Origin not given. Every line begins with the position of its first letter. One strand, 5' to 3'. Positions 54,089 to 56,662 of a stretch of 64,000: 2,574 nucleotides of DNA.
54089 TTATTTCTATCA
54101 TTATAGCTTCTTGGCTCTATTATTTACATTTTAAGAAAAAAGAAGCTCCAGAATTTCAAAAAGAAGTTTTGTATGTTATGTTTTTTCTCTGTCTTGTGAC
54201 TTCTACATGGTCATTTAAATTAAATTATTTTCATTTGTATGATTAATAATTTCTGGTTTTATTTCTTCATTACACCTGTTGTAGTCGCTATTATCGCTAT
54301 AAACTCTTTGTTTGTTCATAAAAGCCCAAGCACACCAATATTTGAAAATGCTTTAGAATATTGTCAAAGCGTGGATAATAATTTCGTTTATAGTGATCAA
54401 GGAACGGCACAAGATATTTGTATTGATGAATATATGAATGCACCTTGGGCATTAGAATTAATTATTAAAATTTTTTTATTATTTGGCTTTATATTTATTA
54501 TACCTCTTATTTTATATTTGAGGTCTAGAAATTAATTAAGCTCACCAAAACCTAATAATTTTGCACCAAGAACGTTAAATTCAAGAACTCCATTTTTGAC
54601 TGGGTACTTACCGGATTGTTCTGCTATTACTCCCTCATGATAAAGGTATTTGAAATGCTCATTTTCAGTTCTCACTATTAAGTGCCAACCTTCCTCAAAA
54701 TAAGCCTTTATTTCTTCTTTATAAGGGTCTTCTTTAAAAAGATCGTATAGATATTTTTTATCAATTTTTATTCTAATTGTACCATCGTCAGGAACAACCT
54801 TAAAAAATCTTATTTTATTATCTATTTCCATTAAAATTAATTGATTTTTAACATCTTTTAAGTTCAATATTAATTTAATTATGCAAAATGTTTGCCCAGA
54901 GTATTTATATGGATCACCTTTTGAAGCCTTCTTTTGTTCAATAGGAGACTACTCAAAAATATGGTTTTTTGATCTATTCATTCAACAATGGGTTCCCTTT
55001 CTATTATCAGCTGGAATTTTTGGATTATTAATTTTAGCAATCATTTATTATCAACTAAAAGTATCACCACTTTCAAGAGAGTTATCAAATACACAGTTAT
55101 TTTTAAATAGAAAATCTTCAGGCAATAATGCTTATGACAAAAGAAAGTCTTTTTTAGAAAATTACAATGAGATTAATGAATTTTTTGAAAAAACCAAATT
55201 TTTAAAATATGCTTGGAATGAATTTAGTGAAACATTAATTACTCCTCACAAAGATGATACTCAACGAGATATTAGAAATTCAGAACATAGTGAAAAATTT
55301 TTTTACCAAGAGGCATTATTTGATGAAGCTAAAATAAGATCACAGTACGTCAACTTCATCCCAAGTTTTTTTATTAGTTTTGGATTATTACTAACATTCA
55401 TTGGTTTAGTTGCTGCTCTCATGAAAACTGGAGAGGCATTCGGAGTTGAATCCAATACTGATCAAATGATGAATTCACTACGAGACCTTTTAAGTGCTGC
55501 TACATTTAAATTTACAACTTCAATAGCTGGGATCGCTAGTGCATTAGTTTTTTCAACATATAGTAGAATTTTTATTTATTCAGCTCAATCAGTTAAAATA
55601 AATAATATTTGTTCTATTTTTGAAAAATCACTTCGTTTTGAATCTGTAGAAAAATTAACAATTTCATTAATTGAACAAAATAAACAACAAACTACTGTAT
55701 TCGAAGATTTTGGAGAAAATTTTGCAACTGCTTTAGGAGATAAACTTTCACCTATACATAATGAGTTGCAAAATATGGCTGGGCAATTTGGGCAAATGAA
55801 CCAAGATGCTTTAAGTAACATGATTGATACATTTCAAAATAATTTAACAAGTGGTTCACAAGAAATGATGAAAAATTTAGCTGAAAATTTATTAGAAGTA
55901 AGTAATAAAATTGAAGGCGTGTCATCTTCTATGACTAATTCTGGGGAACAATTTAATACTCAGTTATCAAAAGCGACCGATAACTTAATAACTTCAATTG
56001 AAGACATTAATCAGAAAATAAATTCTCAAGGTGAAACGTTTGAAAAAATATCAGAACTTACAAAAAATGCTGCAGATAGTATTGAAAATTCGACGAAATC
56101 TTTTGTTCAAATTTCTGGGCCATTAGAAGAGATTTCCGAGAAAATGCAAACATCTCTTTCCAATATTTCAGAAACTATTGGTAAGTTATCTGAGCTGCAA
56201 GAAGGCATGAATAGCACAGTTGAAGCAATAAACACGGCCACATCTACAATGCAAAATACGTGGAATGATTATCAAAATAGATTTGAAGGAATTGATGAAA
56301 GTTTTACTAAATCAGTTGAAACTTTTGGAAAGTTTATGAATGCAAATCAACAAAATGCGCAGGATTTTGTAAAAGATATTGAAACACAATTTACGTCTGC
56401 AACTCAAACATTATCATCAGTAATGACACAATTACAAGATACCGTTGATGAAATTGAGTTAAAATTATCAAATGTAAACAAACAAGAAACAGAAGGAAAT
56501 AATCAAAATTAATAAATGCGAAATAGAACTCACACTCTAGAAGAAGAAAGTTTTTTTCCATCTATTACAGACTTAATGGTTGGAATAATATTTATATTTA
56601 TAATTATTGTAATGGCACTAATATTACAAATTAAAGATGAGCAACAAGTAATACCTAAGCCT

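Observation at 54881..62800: Divergent four-gene Zorya type-I-like anti-phage operon (stator-like ZorAB + EH-signature ZorC + SNF2/Mrr ZorD)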

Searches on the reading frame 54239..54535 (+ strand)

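Call 34: search_protein_families(library=pfam, proteins=[window:54239-54535:+], max_evalue=5)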
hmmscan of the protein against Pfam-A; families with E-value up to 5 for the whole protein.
window:54239-54535:+ (98 aa): 1 family
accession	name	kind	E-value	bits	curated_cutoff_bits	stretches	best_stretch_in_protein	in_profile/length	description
PF00902.23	TatC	-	0.088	13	25.1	1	53-95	129-165/208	Sec-independent protein translocase protein (TatC)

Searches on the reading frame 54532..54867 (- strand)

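Call 3: search_protein_families(library=padloc, proteins=[window:54532-54867:-], max_evalue=0.01)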
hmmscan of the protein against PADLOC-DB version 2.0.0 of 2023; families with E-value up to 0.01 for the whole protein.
window:54532-54867:- (111 aa): 0 families

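Call 4: search_protein_families(library=pfam, proteins=[window:54532-54867:-], max_evalue=0.01)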
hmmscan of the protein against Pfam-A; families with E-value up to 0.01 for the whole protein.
window:54532-54867:- (111 aa): 0 families

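Call 34: search_protein_families(library=pfam, proteins=[window:54532-54867:-], max_evalue=5)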
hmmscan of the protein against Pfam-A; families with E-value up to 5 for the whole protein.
window:54532-54867:- (111 aa): 1 family
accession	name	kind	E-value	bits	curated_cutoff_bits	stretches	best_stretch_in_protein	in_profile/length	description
PF00712.24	DNA_pol3_beta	-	0.015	15.9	24.4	1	7-73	39-107/120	DNA polymerase III beta subunit, N-terminal domain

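Call 65: search_protein_families(library=phrogs, proteins=[window:54532-54867:-], max_evalue=0.01)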
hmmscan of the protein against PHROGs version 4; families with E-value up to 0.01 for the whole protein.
window:54532-54867:- (111 aa): 0 families

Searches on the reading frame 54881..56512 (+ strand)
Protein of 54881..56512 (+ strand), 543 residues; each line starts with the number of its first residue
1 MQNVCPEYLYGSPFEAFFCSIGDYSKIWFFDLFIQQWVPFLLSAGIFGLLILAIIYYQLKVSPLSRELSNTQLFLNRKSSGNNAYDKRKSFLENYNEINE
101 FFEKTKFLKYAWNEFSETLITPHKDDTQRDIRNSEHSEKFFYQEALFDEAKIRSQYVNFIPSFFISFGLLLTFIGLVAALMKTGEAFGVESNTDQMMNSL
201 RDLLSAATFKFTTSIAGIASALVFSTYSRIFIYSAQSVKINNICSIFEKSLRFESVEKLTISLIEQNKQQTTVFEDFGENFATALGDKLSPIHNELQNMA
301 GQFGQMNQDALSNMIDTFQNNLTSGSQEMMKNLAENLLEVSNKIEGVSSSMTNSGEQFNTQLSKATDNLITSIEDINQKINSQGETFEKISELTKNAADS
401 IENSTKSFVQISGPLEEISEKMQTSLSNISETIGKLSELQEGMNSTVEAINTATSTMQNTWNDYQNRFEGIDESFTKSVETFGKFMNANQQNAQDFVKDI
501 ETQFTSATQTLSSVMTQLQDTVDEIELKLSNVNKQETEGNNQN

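Call 3: search_protein_families(library=padloc, proteins=[window:54881-56512:+], max_evalue=0.01)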
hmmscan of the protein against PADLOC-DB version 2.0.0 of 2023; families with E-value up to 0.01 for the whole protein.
window:54881-56512:+ (543 aa): 27 families (the best 25 are shown)
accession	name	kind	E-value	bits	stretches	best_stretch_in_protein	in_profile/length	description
PDLC00605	ZorA1|ZorA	-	3.8e-72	241.7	2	40-381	58-400/700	MotA/ExbB/TolQ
PDLC00600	ZorA1|ZorA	-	8.8e-46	154.7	2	29-387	18-372/677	MotA/ExbB/TolQ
PDLC00595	ZorA1|ZorA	-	9e-44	148.1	1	32-516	20-467/487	MotA/ExbB/TolQ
PDLC00604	ZorA1|ZorA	-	1.2e-42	144.2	2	42-380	29-365/639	MotA/ExbB/TolQ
PDLC00606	ZorA1|ZorA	-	3.8e-34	116.1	2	59-413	37-392/636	MotA/ExbB/TolQ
PDLC00598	ZorA1|ZorA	-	2.7e-26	90.1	3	37-244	13-210/663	MotA/ExbB/TolQ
PDLC00601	ZorA1|ZorA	-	3.5e-23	80.1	2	46-231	34-207/699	MotA/ExbB/TolQ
PDLC00599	ZorA1|ZorA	-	1.7e-20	71.3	3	31-243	6-208/631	MotA/ExbB/TolQ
PDLC00603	ZorA1|ZorA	-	3.5e-14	50.3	1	35-542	14-496/727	MotA/ExbB/TolQ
PDLC00640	ZorA2|ZorA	-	1.3e-11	41.9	2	150-249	38-136/590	MotA/ExbB/TolQ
PDLC00635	ZorA2|ZorA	-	4.7e-11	40.4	1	153-526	42-358/505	MotA/ExbB/TolQ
PDLC00649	ZorA3|ZorA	-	1.7e-10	38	2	268-538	352-610/698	MotA/ExbB/TolQ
PDLC00650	ZorA3|ZorA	-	5.3e-10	36.5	2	292-539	540-780/1063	MotA/ExbB/TolQ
PDLC00597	ZorA1|ZorA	-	8.1e-10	36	1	110-516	62-465/683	MotA/ExbB/TolQ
PDLC00638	ZorA2|ZorA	-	9.3e-10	35.9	1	145-242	34-123/545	MotA/ExbB/TolQ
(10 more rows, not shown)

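Call 4: search_protein_families(library=pfam, proteins=[window:54881-56512:+], max_evalue=0.01)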
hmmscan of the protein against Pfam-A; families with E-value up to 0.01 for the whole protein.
window:54881-56512:+ (543 aa): 16 families
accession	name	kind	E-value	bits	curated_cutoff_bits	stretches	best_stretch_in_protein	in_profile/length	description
PF01442.23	Apolipoprotein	-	3.7e-08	33.7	90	1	287-458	4-178/190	Apolipoprotein A1/A4/E domain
PF07889.17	DUF1664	-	2.9e-07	31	34.6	1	395-475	37-117/124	Protein of unknown function (DUF1664)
PF04513.17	Baculo_PEP_C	-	4.8e-07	30.4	38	1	409-473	30-92/140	Baculovirus polyhedron envelope protein, PEP, C terminus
PF10824.14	T7SS_ESX_EspC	-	1.7e-05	25.6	23.5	1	429-509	5-85/100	Excreted virulence factor EspC, type VII ESX diderm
PF07464.16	ApoLp-III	-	4.2e-05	24.2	36.3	0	273-406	3-137/146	Apolipophorin-III precursor (apoLp-III)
PF20379.3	DUF6674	-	0.00012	22.2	28.5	0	258-524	7-232/251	Family of unknown function (DUF6674)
PF06103.16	DUF948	-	0.00023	21.7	37.2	0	408-460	28-80/89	Bacterial protein of unknown function (DUF948)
PF03036.21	Perilipin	-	0.00065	19.3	33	1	407-524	225-335/403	Perilipin family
PF06009.19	Laminin_II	-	0.00077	19.9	33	0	394-473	1-80/138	Laminin Domain II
PF04108.17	ATG17_like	-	0.0012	18.9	43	0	293-429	122-270/355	Autophagy protein ATG17-like domain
PF14942.11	Muted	-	0.0016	19.1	26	1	388-489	39-142/146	Organelle biogenesis, Muted-like protein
PF10168.15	Nup88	-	0.0017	16.7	24.4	1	387-520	566-696/702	Nuclear pore component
PF05811.18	DUF842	-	0.0027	17.9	25.1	0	304-422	10-128/131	Eukaryotic protein of unknown function (DUF842)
PF02601.20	Exonuc_VII_L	-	0.0041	17.1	35.9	0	312-432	146-258/315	Exonuclease VII, large subunit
PF25547.1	WXG100_2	-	0.0053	17.2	27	0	328-404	29-108/150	WXG100 like domain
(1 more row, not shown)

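Call 19: search_solved_structures(query=window:54881-56512:+, max_evalue=0.01, show_alignments=2)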
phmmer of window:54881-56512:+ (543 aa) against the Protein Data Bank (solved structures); distinct sequences matched with E-value up to 0.01: 3.
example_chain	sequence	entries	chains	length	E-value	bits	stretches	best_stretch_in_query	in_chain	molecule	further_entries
8qyh_A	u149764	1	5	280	4.9e-06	29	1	96-290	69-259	Anti-phage defense ZorAB system ZorA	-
9b45_a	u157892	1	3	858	0.0063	18.7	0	428-506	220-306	gp41 Tape measure protein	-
2ch7_A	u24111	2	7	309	0.0091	18.2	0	330-453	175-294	METHYL-ACCEPTING CHEMOTAXIS PROTEIN | Methyl-accepting chemotaxis protein 2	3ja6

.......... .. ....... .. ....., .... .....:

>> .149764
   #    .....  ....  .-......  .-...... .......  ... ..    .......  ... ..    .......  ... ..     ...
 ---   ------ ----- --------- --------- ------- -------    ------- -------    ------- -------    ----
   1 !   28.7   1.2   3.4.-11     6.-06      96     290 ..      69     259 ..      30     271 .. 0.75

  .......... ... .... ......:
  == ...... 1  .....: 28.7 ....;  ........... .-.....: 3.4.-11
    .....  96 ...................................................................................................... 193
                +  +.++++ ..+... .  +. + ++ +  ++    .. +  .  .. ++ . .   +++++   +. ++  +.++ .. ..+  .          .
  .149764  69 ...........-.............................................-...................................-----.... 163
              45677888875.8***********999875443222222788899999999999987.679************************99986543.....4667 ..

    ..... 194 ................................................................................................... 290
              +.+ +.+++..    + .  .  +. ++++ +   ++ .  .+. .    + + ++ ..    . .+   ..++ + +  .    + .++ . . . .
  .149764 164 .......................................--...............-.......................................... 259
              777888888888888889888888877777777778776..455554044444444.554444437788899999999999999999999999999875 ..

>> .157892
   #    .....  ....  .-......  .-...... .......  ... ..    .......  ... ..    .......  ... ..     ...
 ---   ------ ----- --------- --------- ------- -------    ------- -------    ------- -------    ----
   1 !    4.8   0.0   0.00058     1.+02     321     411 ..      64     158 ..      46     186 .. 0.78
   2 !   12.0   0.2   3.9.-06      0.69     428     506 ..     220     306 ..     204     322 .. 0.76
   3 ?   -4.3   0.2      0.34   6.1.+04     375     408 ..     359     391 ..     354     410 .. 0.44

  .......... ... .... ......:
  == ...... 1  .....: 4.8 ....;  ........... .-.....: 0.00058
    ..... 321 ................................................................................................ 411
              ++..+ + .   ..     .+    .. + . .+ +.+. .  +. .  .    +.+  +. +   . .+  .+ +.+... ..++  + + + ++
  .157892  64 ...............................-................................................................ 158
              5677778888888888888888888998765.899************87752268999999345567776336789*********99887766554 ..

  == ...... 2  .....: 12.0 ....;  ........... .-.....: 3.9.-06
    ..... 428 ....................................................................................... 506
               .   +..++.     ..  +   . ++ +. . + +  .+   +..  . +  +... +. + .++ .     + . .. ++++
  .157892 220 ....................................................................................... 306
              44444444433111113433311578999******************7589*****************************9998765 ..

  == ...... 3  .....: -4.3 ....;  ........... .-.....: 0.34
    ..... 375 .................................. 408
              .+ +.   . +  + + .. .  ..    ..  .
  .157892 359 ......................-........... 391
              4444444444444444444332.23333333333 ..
